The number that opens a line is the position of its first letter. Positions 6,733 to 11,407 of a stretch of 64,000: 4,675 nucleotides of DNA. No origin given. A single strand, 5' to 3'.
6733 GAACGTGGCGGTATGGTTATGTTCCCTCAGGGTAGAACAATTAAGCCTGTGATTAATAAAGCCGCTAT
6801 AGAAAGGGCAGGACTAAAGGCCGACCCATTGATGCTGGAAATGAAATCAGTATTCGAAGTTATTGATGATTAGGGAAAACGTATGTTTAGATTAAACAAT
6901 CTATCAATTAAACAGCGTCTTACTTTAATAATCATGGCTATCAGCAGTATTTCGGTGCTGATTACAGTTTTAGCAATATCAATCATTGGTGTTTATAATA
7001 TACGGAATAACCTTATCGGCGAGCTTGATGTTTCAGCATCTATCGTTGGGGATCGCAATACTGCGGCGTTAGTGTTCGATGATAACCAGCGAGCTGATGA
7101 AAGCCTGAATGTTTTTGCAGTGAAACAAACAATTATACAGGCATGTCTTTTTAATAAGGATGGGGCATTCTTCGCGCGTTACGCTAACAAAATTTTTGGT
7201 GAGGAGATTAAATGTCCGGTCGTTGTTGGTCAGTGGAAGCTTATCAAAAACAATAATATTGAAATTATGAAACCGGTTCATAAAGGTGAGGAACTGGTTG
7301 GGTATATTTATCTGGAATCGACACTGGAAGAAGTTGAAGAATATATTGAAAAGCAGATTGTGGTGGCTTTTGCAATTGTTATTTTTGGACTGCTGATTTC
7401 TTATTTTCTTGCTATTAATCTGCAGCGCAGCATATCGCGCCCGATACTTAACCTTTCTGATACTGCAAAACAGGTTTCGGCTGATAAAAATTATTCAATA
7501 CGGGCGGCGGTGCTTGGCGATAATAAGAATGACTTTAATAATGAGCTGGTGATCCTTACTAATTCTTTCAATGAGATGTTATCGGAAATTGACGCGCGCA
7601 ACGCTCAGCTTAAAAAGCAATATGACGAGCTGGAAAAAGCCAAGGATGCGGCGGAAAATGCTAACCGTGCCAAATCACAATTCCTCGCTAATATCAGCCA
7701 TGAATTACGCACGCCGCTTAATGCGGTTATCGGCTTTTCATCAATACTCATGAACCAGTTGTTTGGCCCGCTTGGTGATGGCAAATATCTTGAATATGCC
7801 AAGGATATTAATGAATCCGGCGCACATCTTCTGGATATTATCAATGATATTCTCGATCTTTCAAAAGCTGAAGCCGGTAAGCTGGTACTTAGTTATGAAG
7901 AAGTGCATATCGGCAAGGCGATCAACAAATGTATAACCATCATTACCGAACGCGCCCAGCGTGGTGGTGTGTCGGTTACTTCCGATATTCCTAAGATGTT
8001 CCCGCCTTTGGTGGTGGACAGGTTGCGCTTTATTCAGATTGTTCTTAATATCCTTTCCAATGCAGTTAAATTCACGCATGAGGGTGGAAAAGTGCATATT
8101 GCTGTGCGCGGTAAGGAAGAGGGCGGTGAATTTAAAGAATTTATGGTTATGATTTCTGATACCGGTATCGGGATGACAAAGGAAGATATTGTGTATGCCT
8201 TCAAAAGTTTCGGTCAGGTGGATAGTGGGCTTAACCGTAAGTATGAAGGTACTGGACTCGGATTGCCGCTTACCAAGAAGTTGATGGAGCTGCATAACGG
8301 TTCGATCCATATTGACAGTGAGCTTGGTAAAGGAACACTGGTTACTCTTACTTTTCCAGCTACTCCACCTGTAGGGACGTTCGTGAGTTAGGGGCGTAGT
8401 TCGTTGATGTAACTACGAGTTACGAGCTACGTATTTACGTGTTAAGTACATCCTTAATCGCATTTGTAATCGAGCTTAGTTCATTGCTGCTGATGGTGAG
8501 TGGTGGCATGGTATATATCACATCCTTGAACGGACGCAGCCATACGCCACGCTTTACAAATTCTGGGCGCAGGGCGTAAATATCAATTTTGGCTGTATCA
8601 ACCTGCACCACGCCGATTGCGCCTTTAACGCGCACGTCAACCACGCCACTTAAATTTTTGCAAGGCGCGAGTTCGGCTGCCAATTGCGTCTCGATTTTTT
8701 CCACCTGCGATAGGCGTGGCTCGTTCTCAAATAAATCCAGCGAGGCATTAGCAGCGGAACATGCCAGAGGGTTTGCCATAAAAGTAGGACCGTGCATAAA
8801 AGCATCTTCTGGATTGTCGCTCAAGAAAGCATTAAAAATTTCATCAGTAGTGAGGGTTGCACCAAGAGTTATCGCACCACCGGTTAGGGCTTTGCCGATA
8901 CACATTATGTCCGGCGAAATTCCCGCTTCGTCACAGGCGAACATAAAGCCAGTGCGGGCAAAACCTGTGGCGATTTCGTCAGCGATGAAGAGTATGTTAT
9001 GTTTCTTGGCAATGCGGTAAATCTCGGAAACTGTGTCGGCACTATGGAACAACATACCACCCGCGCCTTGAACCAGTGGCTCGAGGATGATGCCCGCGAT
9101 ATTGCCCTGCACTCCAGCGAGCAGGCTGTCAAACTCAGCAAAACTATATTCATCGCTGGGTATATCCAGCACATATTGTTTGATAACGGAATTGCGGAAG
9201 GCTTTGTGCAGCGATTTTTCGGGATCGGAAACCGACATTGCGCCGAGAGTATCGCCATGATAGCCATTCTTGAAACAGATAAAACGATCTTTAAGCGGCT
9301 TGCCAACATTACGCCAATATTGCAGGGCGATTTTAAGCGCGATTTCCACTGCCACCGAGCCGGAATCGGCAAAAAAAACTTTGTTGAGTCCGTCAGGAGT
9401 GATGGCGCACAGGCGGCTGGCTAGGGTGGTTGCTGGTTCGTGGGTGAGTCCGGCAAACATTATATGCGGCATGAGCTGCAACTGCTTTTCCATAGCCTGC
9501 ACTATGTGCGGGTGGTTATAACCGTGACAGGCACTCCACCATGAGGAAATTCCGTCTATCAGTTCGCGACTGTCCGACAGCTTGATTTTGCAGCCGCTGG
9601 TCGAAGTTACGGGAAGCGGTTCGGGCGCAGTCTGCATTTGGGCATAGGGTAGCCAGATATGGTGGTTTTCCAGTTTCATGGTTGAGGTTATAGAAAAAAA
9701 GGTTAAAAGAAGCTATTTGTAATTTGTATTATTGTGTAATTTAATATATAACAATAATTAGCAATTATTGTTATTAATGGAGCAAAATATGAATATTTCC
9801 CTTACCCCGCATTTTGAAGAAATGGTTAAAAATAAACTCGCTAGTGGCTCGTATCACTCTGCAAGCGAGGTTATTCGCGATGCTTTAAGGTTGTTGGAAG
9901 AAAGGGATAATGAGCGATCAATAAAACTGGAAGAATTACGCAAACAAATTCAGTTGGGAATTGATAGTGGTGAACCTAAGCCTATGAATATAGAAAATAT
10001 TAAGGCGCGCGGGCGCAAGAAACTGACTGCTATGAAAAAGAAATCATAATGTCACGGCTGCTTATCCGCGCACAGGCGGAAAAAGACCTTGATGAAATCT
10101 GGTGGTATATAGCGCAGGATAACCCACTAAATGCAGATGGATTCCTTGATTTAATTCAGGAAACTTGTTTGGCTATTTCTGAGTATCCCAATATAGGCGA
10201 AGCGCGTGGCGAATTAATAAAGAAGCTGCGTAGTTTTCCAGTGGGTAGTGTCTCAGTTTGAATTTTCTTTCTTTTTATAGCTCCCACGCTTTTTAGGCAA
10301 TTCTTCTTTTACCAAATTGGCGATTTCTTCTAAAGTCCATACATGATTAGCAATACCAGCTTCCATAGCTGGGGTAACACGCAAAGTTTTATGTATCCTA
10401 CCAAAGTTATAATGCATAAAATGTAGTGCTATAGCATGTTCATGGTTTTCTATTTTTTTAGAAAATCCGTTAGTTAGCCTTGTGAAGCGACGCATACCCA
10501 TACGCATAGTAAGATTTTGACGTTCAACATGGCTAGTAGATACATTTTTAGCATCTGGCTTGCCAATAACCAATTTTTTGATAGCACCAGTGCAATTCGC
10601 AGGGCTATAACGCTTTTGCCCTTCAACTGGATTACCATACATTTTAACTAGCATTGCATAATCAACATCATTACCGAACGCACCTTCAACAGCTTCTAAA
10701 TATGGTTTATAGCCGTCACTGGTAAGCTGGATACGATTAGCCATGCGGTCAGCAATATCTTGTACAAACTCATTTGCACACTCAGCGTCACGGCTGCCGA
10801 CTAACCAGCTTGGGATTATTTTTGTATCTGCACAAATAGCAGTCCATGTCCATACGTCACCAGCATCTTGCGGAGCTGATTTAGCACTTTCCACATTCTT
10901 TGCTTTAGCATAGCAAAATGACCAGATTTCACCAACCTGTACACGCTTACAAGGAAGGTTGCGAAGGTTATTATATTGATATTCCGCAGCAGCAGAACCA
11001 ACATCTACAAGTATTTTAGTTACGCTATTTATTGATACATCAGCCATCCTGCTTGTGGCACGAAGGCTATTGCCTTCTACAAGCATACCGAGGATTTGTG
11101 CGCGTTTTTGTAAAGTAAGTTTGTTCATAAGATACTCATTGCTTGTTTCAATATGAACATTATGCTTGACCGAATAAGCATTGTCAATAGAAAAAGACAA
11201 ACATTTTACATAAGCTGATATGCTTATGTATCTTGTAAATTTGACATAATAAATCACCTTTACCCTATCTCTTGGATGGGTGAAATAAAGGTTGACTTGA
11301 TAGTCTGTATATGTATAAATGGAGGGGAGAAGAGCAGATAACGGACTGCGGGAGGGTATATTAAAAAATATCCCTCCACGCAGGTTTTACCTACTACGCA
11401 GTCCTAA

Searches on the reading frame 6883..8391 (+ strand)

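Call 50: search_protein_families(library=ncbifam, proteins=[window:6883-8391:+], max_evalue=0.00001)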
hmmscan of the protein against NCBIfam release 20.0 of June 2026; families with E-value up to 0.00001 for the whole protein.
window:6883-8391:+ (502 aa): 80 families (the best 25 are shown)
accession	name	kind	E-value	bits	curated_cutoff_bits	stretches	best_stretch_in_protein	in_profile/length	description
NF008318.0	PRK11107.1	equivalog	1e-75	255.4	890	1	133-491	151-516/920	two-component sensor histidine kinase BarA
NF038297.2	hybrid_HK_HrmK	equivalog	1.5e-64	218.8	725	1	239-495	210-459/607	hybrid histidine kinase/response regulator HrmK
NF041593.1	histid_kinase_PdhS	equivalog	1.9e-64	218.1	2000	1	241-494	779-1036/1041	cell-division control histidine kinase PdhS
TIGR02956.1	TMAO_torS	equivalog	4.3e-63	213.8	676.5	1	228-492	428-681/967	TMAO reductase system sensor histidine kinase/response regulator TorS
NF050805.1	CellDivHKDivJCaul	equivalog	7.7e-58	196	1000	1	244-492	278-519/531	cell cycle sensor histidine kinase DivJ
NF011874.0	PRK15347.1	equivalog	4.3e-57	193.8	852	1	161-493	299-614/921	two component system sensor kinase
NF045901.1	HisKinLetSLeg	equivalog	3.3e-56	190.8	1650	1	111-488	127-513/906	two-component system sensor histidine kinase LetS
NF041947.1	LuxQ_Vibrio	equivalog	2.4e-55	187.9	1200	1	251-493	459-696/843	quorum-sensing autoinducer 2 sensor kinase/phosphatase LuxQ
NF033092.0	HK_WalK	equivalog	2.1e-52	178.5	725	2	258-492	366-593/594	cell wall metabolism sensor histidine kinase WalK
NF046044.1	PnpS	equivalog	4.8e-52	177.3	400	1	260-492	166-390/390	two-component system histidine kinase PnpS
NF047874.1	MASE3_PAS_HK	subfamily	1.3e-50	172.8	560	1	238-493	372-625/655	MASE3 domain-containing sensor histidine kinase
NF053592.1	HK_near_YfiR_like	equivalog_domain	3e-50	170.8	194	1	8-237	1-222/223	sensor histidine kinase, YfiR-like protein-associated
NF008302.0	PRK11091.1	equivalog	1.9e-46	158.7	838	1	249-493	268-505/779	aerobic respiration two-component sensor histidine kinase ArcB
NF047465.1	hybrid_HK_LvrA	exception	1.8e-41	142.1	1200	1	236-497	167-426/819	hybrid histidine kinase/response regulator LvrA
NF008099.0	PRK10841.1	equivalog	2.2e-41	141.6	920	1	249-492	455-689/949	two-component system sensor histidine kinase RcsC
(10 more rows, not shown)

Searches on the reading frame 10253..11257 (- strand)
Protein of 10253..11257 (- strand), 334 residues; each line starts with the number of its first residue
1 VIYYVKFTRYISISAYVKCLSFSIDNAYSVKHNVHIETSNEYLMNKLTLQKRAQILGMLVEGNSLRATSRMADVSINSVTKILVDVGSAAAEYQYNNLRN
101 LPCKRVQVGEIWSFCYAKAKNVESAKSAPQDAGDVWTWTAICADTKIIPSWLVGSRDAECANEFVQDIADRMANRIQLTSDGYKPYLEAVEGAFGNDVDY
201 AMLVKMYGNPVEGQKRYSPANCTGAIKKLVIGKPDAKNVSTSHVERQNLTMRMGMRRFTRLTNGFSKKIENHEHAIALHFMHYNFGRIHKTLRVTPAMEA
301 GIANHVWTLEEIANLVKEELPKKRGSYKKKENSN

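Call 50: search_protein_families(library=ncbifam, proteins=[window:10253-11257:-], max_evalue=0.00001)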
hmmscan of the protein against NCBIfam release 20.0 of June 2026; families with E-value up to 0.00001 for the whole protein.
window:10253-11257:- (334 aa): 1 family
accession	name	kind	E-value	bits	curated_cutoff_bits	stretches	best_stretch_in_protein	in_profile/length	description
NF033558.1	transpos_IS1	equivalog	1.2e-16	61.2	100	1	45-192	38-169/199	IS1 family transposase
